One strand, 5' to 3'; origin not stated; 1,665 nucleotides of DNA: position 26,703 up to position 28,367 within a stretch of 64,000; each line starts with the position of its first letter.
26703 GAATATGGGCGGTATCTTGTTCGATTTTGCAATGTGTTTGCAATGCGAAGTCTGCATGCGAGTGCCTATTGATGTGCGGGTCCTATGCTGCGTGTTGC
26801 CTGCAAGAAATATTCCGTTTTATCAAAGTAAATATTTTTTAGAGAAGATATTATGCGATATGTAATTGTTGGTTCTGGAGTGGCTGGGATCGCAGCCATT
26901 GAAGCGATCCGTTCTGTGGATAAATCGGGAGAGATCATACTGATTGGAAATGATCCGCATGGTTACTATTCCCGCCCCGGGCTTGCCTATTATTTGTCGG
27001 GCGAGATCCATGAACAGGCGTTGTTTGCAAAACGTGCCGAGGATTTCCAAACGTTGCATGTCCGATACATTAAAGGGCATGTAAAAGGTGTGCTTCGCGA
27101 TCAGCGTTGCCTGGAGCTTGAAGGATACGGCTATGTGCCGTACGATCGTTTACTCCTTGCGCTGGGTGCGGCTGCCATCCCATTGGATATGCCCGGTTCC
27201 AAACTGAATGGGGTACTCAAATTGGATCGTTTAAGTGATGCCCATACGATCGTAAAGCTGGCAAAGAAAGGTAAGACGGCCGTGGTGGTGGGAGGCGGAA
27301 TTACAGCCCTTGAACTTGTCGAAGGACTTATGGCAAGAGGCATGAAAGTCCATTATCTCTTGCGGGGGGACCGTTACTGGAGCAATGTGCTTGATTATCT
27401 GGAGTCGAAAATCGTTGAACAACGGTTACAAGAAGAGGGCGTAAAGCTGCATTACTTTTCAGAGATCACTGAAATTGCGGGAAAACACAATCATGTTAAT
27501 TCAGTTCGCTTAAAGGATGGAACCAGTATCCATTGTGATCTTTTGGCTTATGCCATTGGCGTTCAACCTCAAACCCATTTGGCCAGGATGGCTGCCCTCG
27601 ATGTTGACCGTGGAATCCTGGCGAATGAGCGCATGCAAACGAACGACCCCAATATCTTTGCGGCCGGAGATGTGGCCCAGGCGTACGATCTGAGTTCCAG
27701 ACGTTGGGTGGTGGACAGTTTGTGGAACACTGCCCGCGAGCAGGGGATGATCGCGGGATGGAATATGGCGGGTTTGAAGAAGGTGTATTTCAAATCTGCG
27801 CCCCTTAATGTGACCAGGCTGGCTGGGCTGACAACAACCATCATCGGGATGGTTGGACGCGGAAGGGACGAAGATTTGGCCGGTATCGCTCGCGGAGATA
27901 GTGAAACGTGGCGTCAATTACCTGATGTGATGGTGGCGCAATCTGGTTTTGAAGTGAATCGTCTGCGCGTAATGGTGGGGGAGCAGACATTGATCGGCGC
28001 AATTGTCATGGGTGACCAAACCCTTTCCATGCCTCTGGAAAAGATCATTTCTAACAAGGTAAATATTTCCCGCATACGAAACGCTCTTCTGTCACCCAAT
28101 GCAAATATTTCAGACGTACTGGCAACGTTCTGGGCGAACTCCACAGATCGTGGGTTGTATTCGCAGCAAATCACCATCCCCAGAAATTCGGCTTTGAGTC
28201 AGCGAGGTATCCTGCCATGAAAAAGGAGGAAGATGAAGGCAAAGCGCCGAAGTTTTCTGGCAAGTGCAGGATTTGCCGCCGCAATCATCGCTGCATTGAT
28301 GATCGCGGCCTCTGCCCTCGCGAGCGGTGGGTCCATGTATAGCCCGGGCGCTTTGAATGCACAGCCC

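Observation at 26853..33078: Operon coupling a 23-heme cytochrome to cohesin and dockerin modules: candidate cellulosome-style extracellular electron-transfer scaffold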

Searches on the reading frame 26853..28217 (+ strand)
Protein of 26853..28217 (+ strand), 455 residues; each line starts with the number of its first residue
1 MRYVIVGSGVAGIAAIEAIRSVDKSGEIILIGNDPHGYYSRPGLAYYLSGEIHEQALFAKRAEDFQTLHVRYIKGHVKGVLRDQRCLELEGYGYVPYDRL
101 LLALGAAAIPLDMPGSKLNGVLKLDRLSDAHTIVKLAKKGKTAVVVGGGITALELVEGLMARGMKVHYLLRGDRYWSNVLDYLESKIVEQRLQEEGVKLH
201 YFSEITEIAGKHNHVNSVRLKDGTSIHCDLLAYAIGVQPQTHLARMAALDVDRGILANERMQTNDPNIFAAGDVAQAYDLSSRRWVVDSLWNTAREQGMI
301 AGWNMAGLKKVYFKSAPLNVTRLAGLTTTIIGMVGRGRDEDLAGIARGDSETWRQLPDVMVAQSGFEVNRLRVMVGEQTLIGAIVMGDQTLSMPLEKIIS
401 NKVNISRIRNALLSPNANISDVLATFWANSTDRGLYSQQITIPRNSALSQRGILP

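Call 3: search_protein_families(library=pfam, proteins=[window:26853-28217:+], max_evalue=1)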
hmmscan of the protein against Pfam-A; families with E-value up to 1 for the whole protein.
window:26853-28217:+ (455 aa): 10 families
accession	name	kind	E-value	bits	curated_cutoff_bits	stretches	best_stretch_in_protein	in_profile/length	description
PF07992.20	Pyr_redox_2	-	8.7e-52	176.8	26.1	1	2-298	2-291/291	Pyridine nucleotide-disulphide oxidoreductase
PF00070.33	Pyr_redox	-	2.7e-13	50.6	22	1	143-223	2-82/82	Pyridine nucleotide-disulphide oxidoreductase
PF13738.12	Pyr_redox_3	-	6.6e-10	39.2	30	1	138-272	162-305/305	Pyridine nucleotide-disulphide oxidoreductase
PF18267.7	Rubredoxin_C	-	0.0003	21.1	25.9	1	372-402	39-69/70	Rubredoxin NAD+ reductase C-terminal domain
PF03486.20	HI0933_like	-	0.0053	16.7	50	1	187-237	114-164/244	HI0933-like protein Rossmann domain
PF13454.12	NAD_binding_9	-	0.043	14.2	21.8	0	4-37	1-36/155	FAD-NAD(P)-binding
PF13579.12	Glyco_trans_4_4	-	0.14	12.9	29.7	1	147-202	2-45/158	Glycosyl transferase 4-like domain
PF13241.12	NAD_binding_7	-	0.32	12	22.1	1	139-168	6-35/104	Putative NAD(P)-binding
PF13450.12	NAD_binding_8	-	0.37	11.6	21.9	0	5-24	1-20/68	NAD(P)-binding Rossmann-like domain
PF01262.27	AlaDh_PNT_C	-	0.49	10.2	23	0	2-22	30-50/214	Alanine dehydrogenase/PNT, C-terminal domain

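Call 19: search_protein_families(library=ncbifam, proteins=[window:26853-28217:+], max_evalue=0.1)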
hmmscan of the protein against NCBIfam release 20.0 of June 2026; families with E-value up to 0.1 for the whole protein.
window:26853-28217:+ (455 aa): 56 families (the best 25 are shown)
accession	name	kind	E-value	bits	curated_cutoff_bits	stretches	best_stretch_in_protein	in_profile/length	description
NF045765.1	PhenlGlyoxDHPadH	equivalog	2.1e-57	194.9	475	1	2-414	4-401/416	NADH-dependent phenylglyoxylate dehydrogenase subunit epsilon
TIGR02374.1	nitri_red_nirB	equivalog_domain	1.7e-51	175.6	578.35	1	4-416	2-399/794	nitrite reductase large subunit NirB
NF042949.2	3PPDioc_HcaD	equivalog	1.3e-48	165.7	450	1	3-310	4-310/386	3-phenylpropionate/cinnamic acid dioxygenase ferredoxin--NAD(+) reductase subunit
TIGR03385.1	CoA_CoA_reduc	equivalog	3e-45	154.8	578.8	1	3-327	2-335/439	CoA-disulfide reductase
NF003437.0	PRK04965.1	equivalog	3.4e-41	141.5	392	1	4-276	6-276/378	NADH:flavorubredoxin reductase NorW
NF007286.0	PRK09754.1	equivalog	1.6e-40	139.1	447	1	3-324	6-324/400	phenylpropionate dioxygenase ferredoxin reductase subunit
NF041682.1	ant_diox_AndAa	equivalog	2.3e-40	138.6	650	1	2-316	5-320/406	anthranilate 1,2-dioxygenase system ferredoxin--NAD(+) reductase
NF007123.0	PRK09564.1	equivalog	7.2e-33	113.9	458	1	1-312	1-321/444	CoA-disulfide reductase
NF046103.1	NOXase_Strep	equivalog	7.4e-33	114.2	600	1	3-308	2-314/442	H2O-forming NADH oxidase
NF011565.0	PRK14989.1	subfamily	1.3e-28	99.6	883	1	2-416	5-404/847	nitrite reductase large subunit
NF010037.0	PRK13512.1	equivalog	1.4e-26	93.4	394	1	3-316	4-320/438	CoA-disulfide reductase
TIGR02053.1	MerA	equivalog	2.7e-24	86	454.45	1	70-315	104-340/465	mercury(II) reductase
NF004776.0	PRK06116.1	equivalog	7.3e-22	78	480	1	64-280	102-310/450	glutathione-disulfide reductase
TIGR01350.1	lipoamide_DH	equivalog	7.7e-19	67.7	408.8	1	79-281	111-315/461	dihydrolipoyl dehydrogenase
TIGR01421.1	gluta_reduc_1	equivalog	3.1e-18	66.2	556.15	1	62-280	98-310/450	glutathione-disulfide reductase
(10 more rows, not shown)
